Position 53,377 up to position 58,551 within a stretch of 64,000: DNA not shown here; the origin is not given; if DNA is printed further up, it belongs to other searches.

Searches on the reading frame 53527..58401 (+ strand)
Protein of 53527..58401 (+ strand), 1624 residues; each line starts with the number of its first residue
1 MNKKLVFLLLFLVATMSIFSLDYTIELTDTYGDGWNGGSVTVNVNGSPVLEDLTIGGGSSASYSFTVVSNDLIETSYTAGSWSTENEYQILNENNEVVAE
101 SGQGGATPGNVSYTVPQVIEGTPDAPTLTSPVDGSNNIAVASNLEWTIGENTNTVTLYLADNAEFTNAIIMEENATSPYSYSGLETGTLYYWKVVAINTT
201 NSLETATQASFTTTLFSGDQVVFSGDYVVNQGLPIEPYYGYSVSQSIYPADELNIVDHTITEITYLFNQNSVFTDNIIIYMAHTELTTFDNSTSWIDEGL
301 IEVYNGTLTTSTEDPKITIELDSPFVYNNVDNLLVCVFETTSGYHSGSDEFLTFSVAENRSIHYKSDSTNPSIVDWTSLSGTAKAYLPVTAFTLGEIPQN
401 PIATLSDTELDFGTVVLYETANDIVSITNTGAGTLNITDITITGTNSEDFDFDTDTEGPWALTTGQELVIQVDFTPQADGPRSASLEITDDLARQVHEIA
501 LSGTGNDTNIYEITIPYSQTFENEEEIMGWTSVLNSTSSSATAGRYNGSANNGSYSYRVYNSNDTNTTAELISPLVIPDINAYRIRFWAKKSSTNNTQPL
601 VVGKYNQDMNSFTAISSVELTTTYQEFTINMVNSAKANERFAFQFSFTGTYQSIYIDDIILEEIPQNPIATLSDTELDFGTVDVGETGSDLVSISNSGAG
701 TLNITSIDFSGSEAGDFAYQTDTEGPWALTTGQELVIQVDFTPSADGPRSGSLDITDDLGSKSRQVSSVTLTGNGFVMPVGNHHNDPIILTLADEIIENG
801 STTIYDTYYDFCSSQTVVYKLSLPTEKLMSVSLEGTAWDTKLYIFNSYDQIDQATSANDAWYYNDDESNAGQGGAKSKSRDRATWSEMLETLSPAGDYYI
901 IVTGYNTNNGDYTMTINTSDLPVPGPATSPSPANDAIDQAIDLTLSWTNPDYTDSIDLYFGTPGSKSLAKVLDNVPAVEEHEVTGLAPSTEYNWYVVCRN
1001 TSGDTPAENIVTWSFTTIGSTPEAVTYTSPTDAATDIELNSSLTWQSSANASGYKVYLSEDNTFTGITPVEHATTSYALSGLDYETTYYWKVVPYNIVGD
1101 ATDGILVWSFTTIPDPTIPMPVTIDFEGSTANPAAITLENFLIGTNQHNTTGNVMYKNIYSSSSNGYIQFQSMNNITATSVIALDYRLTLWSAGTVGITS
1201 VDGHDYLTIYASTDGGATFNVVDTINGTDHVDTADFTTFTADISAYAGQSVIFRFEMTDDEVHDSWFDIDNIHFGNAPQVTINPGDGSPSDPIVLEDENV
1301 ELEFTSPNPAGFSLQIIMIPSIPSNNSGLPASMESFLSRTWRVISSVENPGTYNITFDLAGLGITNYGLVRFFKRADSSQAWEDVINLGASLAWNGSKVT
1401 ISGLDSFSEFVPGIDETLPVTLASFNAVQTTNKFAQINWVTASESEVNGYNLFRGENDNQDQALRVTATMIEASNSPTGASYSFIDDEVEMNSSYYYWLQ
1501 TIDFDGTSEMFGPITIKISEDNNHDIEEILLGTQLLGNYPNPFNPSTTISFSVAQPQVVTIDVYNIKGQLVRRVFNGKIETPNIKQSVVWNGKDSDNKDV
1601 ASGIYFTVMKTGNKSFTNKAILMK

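Call 13: search_protein_families(library=pfam, max_evalue=0.001, proteins=[window:53527-58401:+])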
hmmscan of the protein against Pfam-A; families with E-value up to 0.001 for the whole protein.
window:53527-58401:+ (1624 aa): 11 families
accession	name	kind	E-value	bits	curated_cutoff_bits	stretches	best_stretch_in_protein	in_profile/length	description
PF22073.2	Cep192_D4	-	1.9e-16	60.6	35.5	2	406-505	7-111/112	Cep192 domain 4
PF15780.11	ASH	-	9.9e-16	58.2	27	2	675-762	12-95/98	Abnormal spindle-like microcephaly-assoc'd, ASPM-SPD-2-Hydin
PF22544.2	HYDIN_VesB_CFA65-like_Ig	-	1.4e-15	57.8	25.5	2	668-755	1-84/100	HYDIN/CFA65/VesB-like, Ig-like domain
PF00041.27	fn3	-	1.4e-09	38.5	25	1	942-1009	15-79/84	Fibronectin type III domain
PF18962.6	Por_Secre_tail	-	3.6e-07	30.8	27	1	1539-1621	2-74/75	Secretion system C-terminal sorting domain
PF07610.17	DUF1573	-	4.4e-06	27.1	26.1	0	405-503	3-96/98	Protein of unknown function (DUF1573)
PF13860.13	FlgD_ig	-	0.00011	22.5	27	1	1555-1611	20-75/79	FlgD Ig-like domain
PF25059.1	FN3_DSCAM-DSCAML_C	-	0.00018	22.2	39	0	973-1009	39-75/89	DSCAM/DSCAML C-terminal Fn3-like domain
PF00629.30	MAM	-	0.00037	20.8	26.4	0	526-662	17-153/158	MAM domain, meprin/A5/mu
PF24798.1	Ig-CFAP74_4th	-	0.00039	21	28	0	406-494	2-85/95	CFAP74 forth Ig-like domain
PF12371.14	TMEM131_like_N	-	0.0004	21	28.8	0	406-488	4-82/84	Transmembrane protein 131-like N-terminal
